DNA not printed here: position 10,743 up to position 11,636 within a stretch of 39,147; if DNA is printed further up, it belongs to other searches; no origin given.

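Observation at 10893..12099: Tandem paralogs fusing a ribbon-helix-helix DNA-binding domain to a lipoyl-lysine-less GcvH-like domain, at the head of an hdr operon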

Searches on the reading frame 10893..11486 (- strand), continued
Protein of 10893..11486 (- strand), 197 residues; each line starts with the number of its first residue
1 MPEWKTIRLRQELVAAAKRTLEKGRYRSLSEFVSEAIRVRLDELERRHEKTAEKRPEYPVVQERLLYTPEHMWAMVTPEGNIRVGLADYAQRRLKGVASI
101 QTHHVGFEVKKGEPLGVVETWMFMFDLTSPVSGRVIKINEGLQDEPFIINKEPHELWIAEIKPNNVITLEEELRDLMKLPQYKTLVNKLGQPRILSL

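Call 27: predict_structure(alignment_id=A1)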
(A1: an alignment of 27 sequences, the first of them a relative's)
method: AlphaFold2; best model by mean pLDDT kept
length: 197 residues; sequences in the alignment: 27
mean_pLDDT: 74.0   pTM: 0.60
mean pLDDT of the five models: 74.0, 73.4, 72.9, 72.0, 71.9
residues with pLDDT >= 90: 45; 70-90: 77; 50-70: 47; < 50: 28
segments of 3 or more residues with pLDDT < 50: 1-8, 48-50, 52-60, 191-197
pLDDT, mean of each block of 10 residues (from residue 1): 43 61 68 63 57 41 80 89 89 79 92 87 82 93 80 77 80 86 82 40
secondary structure, 60 per line:
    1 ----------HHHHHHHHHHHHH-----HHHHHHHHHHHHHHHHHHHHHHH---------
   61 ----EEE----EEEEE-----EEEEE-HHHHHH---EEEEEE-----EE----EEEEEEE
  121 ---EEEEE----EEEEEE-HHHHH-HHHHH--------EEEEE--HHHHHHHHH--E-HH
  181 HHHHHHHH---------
elements in order: H11-23 H29-51 E65-67 E72-76 E82-86 H88-93 E97-102 E114-120 E124-128 E133-138 H140-144 H146-150 E159-163 H166-174 H179-188
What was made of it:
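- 11337..11486 (-): RHH module of copy B (aa 1-50): strand W-K-T-I-R-L-R, helix 11-23, turn G-R-Y-R-S-L-S, helix 29-51. The full-length AF2 model gives an N-terminal coil followed by two helices (call 27).
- Checked: The AlphaFold2 model has pLDDT 80-93 in this domain (call 27).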

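Call 29: search_protein_representatives(alignment_id=A1)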
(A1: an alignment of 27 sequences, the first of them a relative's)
Query: 27 sequences, 197 profile positions. Proteins with E-value up to 0.001 (for the whole library): 8431; up to 1e-10: 2431; up to 1e-30: 22. The best 150 are listed.
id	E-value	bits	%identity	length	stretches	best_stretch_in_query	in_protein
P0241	3.1e-156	533.3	-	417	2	1-194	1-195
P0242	6.5e-96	336.4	-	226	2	41-179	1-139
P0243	1.1e-71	257.3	-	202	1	1-191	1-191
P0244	3.9e-70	252.3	-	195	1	1-194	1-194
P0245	7.8e-69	248.1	-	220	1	1-193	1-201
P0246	3.0e-63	229.9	-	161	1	1-165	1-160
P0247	1.3e-59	218.0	-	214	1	1-194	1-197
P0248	1.7e-53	198.0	-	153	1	78-195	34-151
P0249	6.1e-50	186.4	-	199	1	5-189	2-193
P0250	7.1e-50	186.2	-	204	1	3-191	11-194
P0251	3.3e-48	180.7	-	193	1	3-187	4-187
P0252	9.4e-47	176.0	-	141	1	65-189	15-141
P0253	2.4e-44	168.2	-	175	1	62-187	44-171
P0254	2.9e-43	164.6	-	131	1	65-189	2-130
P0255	7.8e-40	153.4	-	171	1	63-192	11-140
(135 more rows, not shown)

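Call 32: fold_search(model_id=the predicted structure, library=pdb)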
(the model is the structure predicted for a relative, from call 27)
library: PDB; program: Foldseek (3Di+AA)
matches with E <= 10: 622; with E <= 0.001: 22
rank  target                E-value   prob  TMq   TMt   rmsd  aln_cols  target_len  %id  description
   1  3klr                  1.1e-11  1.00  0.59  0.92   1.3       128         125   29  Bovine H-protein at 0.88 angstrom resolution (released 2010-06-09)
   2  1onl_A                1.6e-11  1.00  0.58  0.89   4.3       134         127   30  Crystal structure of Thermus thermophilus HB8 H-protein of the glycine cleavage system (released 2003-08-26)
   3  3a8i_E                1.7e-11  1.00  0.58  0.88   2.6       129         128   31  Crystal Structure of ET-EHred-5-CH3-THF complex (released 2010-04-07)
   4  3a8j_E                2.0e-11  1.00  0.58  0.88   3.6       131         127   30  Crystal Structure of ET-EHred complex (released 2010-04-07)
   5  3ab9                  3.1e-11  1.00  0.59  0.90   3.2       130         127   31  Crystal Structure of lipoylated E. coli H-protein (reduced form) (released 2010-04-07)
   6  3a8k_E                4.2e-11  1.00  0.58  0.88   3.4       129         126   31  Crystal Structure of ETD97N-EHred complex (released 2010-04-07)
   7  3a7l                  4.4e-11  1.00  0.59  0.90   4.1       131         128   30  Crystal structure of E. coli apoH-protein (released 2010-01-19)
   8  9c19_E                5.3e-11  1.00  0.59  0.90   2.4       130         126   28  Structure of human LIAS (released 2025-07-09)
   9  8ugo_C                8.4e-11  1.00  0.59  0.91   1.4       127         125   29  Structure of the complex between Human LIAS and H-protein in the presence of 5'-deoxyadenosine (released 2025-07-09)
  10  1htp                  8.9e-11  1.00  0.60  0.88   4.1       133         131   31  REFINED STRUCTURES AT 2 ANGSTROMS AND 2.2 ANGSTROMS OF THE TWO FORMS OF THE H-PROTEIN, A LIPOAMIDE-CONTAINING PROTEIN OF (released 1995-03-31)
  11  9c19_D                9.4e-11  1.00  0.59  0.92   1.4       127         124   29  Structure of human LIAS (released 2025-07-09)
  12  8ugo_E                9.4e-11  1.00  0.57  0.91   1.4       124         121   29  Structure of the complex between Human LIAS and H-protein in the presence of 5'-deoxyadenosine (released 2025-07-09)
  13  1zko_A                1.8e-10  1.00  0.58  0.88   4.9       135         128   30  Crystal structure of Glycine cleavage system H protein (tm0212) from Thermotoga maritima at 1.65 A resolution (released 2005-05-10)
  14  3hgb                  2.3e-10  1.00  0.59  0.85   6.6       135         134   32  Crystal structure of glycine cleavage system protein H from Mycobacterium tuberculosis (released 2009-05-26)
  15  2edg_MODEL_1_A        3.6e-10  1.00  0.59  0.87   2.3       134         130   29  Solution structure of the GCV_H domain from mouse glycine (released 2007-08-14)
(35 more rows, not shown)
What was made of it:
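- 10929..11294 (-): GcvH-fold domain of copy B (aa 65-186). Foldseek TM 0.92 to 3klr (call 32).
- On GcvH (glycine cleavage system H protein): Foldseek TM 0.92 (call 32).
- Closest known: Glycine-cleavage H-protein. Same: Same fold (TM 0.92 to 3klr, call 32).
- Checked: Foldseek matches solved H-proteins, with bovine 3klr at E=1e-11 and TM 0.92 (call 32).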

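Call 41: search_protein_families(library=ncbifam, proteins=[window:10893-11486:-], max_evalue=0.01)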
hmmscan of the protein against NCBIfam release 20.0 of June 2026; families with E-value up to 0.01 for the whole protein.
window:10893-11486:- (197 aa): 6 families
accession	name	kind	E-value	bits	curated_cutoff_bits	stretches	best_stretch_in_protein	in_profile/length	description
NF002270.0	PRK01202.1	subfamily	3.6e-28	97.9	117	1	61-187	4-127/129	glycine cleavage system protein GcvH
TIGR00527.1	gcvH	equivalog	1.5e-22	80.1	115.85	1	63-187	4-126/129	glycine cleavage system protein GcvH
TIGR03077.1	not_gcvH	equivalog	3.8e-12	46.2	144.05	1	69-162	4-98/110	glycine cleavage protein H-like protein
NF045810.1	GcvH_rel_desulf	equivalog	7.7e-05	22.5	150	1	62-184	14-133/167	GcvH-related protein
NF041551.1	YlcI_YnfO_N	subfamily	0.00031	20.7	30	1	5-38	5-36/42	YlcI/YnfO family protein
TIGR02606.1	antidote_CC2985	hypoth_equivalog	0.0036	17.3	46.2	1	7-47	4-43/70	type II toxin-antitoxin system ParD family antitoxin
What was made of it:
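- Closest known: GcvH-L / 'not_gcvH' / GcvH-related proteins. Same: Weak matches: Foldseek E=4e-6 (call 32); TIGR03077 E=4e-12 and NF045810 E=8e-5 (call 41).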

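Call 55: find_encoding_contigs(protein=P0241, flank=6000, max_places=3)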
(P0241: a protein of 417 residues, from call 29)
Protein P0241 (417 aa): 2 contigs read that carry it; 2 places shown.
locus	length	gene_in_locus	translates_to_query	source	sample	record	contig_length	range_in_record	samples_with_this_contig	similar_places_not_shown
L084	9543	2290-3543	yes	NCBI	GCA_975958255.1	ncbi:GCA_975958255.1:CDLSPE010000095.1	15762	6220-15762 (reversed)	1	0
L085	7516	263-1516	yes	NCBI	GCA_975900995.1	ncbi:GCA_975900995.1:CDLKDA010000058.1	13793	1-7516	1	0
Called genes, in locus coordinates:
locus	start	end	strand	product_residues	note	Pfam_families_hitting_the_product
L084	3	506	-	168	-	?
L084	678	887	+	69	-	-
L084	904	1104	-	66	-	PF09834:DUF2061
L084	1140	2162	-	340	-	PF04014:MazE_antitoxin (weak), PF01895:PhoU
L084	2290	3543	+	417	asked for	PF01597:GCV_H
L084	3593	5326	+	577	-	PF14691:Fer4_20, PF00070:Pyr_redox (weak), PF00890:FAD_binding_2 (weak), PF01266:DAO, PF07992:Pyr_redox_2, PF13450:NAD_binding_8, PF13738:Pyr_redox_3, PF14697:Fer4_21, +13 more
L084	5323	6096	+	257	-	PF02662:FlpD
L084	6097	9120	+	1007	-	PF07992:Pyr_redox_2, PF12831:FAD_oxidored (weak), PF00037:Fer4, PF07992:Pyr_redox_2, PF13450:NAD_binding_8, PF00037:Fer4, PF12838:Fer4_7, PF14697:Fer4_21, +21 more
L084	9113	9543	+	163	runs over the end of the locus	PF02662:FlpD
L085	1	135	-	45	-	?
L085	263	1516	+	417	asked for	PF01597:GCV_H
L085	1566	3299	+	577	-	PF14691:Fer4_20, PF00070:Pyr_redox (weak), PF00890:FAD_binding_2 (weak), PF01266:DAO, PF07992:Pyr_redox_2, PF13450:NAD_binding_8, PF13738:Pyr_redox_3, PF14697:Fer4_21, +13 more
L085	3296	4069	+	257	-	PF02662:FlpD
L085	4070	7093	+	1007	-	PF07992:Pyr_redox_2, PF12831:FAD_oxidored (weak), PF00037:Fer4, PF07992:Pyr_redox_2, PF13450:NAD_binding_8, PF00037:Fer4, PF12838:Fer4_7, PF14697:Fer4_21, +21 more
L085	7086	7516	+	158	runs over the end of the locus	PF02662:FlpD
